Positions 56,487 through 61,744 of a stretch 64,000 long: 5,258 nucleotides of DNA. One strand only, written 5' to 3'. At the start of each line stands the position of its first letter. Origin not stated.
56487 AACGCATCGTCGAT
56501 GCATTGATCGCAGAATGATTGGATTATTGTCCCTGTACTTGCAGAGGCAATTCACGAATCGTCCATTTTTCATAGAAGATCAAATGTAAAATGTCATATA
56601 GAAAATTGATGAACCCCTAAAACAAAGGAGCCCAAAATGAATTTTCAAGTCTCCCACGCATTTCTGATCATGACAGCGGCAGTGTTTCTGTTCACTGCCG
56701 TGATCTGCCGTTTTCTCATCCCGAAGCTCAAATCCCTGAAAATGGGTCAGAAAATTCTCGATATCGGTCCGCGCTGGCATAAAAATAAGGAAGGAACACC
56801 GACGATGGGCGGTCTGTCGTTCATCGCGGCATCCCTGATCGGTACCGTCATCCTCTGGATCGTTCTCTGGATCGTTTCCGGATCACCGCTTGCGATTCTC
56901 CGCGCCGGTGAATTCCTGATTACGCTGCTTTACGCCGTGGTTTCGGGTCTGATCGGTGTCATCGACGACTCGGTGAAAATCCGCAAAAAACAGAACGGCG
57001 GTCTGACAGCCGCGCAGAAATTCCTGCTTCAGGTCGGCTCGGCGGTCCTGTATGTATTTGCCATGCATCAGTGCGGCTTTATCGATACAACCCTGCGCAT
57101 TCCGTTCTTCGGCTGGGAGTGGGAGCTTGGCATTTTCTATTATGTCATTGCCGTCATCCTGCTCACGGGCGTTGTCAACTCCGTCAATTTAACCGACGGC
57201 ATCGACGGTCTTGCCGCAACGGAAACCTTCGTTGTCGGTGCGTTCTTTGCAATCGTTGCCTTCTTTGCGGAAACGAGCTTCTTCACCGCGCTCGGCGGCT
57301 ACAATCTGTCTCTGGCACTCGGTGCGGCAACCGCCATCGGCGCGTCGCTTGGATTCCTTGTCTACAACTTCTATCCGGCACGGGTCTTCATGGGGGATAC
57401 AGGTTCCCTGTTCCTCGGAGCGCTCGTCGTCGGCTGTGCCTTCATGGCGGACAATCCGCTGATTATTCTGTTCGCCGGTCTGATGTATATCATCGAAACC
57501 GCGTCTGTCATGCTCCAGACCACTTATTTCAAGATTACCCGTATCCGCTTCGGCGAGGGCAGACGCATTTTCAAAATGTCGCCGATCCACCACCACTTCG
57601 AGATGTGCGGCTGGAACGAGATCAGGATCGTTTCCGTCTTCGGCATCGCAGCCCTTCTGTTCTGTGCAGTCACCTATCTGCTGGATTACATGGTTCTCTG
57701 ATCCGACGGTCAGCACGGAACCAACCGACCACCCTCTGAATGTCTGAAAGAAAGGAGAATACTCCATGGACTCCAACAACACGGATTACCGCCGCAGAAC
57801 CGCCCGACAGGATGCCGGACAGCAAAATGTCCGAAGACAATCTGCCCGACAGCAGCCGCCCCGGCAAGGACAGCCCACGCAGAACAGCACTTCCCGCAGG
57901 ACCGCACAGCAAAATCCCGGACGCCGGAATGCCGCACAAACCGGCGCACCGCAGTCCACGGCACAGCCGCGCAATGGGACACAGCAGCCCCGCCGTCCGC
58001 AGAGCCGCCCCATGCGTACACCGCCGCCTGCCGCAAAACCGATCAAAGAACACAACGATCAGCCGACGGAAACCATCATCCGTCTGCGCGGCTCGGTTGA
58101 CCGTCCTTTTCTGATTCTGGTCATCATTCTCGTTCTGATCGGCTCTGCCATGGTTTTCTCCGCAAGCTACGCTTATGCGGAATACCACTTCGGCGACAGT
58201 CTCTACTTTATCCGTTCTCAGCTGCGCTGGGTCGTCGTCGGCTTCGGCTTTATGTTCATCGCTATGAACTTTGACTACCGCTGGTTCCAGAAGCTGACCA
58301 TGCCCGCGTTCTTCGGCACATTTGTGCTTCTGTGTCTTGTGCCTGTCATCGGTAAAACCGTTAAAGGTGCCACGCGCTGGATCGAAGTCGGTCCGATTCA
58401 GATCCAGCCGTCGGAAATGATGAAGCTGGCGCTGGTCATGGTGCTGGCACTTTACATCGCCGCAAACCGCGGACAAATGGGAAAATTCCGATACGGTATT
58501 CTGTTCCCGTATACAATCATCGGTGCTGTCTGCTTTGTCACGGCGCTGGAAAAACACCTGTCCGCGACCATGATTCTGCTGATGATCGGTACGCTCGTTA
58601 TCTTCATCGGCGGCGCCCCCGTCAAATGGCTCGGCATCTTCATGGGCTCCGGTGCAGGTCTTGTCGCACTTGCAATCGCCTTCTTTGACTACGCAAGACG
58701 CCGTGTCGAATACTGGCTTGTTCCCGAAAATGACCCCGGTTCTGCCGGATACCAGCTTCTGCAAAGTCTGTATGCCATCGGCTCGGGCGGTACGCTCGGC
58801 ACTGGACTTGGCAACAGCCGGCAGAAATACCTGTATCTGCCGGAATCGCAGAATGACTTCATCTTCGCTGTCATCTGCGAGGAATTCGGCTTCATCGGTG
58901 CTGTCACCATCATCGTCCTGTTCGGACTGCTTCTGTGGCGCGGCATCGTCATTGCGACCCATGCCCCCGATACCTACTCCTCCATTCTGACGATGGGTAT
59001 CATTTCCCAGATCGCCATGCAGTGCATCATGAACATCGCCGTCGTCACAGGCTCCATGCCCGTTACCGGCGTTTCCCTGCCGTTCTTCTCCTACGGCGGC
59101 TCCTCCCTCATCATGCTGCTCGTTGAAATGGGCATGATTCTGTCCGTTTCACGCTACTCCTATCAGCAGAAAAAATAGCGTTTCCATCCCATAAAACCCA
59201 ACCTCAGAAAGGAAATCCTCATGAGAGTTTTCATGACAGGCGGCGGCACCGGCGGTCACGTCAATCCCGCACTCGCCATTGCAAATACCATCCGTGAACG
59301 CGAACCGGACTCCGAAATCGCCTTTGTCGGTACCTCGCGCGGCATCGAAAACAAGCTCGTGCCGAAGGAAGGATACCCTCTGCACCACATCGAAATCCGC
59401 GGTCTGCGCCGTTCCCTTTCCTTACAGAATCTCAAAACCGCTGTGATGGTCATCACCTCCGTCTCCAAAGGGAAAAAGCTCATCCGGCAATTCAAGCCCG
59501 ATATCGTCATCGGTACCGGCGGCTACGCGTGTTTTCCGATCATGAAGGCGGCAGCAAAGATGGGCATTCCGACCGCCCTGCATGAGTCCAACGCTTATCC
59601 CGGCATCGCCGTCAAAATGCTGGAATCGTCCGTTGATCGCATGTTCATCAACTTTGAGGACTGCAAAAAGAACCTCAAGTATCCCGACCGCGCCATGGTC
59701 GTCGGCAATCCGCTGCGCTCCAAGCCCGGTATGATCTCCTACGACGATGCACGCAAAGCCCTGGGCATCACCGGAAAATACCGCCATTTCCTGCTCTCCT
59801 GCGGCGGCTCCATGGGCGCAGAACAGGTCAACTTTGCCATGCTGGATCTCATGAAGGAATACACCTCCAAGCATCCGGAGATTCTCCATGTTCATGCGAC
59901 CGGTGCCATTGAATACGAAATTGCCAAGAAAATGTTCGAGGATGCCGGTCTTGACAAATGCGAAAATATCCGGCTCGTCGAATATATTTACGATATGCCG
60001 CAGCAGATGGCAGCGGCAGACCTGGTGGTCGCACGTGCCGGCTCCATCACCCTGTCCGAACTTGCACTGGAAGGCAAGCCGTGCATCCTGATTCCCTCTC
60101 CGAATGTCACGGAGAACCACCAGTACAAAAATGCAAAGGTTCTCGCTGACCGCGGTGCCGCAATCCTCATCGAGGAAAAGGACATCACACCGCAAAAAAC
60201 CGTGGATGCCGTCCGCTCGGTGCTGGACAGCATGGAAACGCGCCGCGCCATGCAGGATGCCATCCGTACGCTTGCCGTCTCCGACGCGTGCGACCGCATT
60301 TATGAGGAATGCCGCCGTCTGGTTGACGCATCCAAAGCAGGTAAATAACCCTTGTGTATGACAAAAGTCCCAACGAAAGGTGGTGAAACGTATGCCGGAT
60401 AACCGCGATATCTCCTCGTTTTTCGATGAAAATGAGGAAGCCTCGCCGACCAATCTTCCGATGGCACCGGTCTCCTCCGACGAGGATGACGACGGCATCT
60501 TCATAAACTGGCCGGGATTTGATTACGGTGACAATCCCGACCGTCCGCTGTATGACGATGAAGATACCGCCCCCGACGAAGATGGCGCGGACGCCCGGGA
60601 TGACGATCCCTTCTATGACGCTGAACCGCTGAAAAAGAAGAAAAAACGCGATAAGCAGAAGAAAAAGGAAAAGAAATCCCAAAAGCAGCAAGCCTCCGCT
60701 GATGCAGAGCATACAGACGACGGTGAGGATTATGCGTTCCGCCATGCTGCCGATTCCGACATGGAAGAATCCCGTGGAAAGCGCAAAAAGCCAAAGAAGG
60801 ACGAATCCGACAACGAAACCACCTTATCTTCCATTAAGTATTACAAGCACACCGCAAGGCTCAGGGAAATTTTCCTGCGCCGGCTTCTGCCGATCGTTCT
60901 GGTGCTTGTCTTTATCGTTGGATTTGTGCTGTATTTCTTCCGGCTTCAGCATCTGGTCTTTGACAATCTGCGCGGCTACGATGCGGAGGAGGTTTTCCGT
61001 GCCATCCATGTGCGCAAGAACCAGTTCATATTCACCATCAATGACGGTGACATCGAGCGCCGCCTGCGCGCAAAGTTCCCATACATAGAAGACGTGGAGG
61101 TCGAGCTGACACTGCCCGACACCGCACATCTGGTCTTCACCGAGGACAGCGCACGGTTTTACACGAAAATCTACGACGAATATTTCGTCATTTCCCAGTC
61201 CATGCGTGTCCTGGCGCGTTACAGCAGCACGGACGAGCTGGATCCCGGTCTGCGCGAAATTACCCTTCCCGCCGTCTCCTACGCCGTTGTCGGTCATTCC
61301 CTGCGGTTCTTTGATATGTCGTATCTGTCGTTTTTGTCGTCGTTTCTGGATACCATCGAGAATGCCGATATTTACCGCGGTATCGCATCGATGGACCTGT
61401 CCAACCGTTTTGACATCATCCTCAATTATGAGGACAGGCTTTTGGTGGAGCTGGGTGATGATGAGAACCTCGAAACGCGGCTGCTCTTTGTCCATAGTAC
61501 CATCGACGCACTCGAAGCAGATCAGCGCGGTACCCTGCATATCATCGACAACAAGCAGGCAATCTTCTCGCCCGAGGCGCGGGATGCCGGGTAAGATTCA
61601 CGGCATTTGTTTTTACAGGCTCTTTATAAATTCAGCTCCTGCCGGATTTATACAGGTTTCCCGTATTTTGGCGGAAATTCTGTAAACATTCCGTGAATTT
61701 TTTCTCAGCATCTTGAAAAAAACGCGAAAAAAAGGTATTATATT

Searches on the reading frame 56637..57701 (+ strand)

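Call 68: search_protein_families(library=pfam, proteins=[window:56637-57701:+], max_evalue=0.00001)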
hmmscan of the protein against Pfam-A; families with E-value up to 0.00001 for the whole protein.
window:56637-57701:+ (354 aa): 1 family
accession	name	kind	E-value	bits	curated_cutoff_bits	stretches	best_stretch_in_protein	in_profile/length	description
PF00953.26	Glycos_transf_4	-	1e-32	113.8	27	1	94-270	2-158/160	Glycosyl transferase family 4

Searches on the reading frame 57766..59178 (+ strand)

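Call 68: search_protein_families(library=pfam, proteins=[window:57766-59178:+], max_evalue=0.00001)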
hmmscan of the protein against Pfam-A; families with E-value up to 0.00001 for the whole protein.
window:57766-59178:+ (470 aa): 1 family
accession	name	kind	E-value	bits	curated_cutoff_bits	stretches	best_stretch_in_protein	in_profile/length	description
PF01098.24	FTSW_RODA_SPOVE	-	1.1e-101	340.8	26.4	1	115-466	4-355/356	Cell cycle protein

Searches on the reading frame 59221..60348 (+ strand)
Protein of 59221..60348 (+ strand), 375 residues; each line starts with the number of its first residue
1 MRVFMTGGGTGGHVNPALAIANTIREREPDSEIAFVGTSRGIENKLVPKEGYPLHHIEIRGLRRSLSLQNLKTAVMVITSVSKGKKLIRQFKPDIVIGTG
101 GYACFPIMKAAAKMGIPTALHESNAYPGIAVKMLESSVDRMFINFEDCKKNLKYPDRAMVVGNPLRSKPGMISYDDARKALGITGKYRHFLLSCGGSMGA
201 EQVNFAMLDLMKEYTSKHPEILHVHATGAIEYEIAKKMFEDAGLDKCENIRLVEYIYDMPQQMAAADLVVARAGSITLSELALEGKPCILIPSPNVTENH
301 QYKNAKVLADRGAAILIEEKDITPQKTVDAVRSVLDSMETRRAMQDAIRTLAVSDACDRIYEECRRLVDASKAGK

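Call 68: search_protein_families(library=pfam, proteins=[window:59221-60348:+], max_evalue=0.00001)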
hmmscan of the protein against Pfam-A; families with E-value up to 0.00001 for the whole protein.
window:59221-60348:+ (375 aa): 2 families
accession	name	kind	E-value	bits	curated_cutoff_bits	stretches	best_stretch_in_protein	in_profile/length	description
PF03033.26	Glyco_transf_28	-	1.3e-36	126.2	26.2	1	3-143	1-139/139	Glycosyltransferase family 28 N-terminal domain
PF04101.22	Glyco_tran_28_C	-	4.6e-32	111.8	22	1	194-359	5-165/166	Glycosyltransferase family 28 C-terminal domain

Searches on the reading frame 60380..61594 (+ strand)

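Call 68: search_protein_families(library=pfam, proteins=[window:60380-61594:+], max_evalue=0.00001)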
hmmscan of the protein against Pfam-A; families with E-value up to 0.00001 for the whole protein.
window:60380-61594:+ (404 aa): 1 family
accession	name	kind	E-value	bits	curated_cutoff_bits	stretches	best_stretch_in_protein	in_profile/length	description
PF08478.15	POTRA_1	-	6.6e-07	30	23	1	187-248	1-61/69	POTRA domain, FtsQ-type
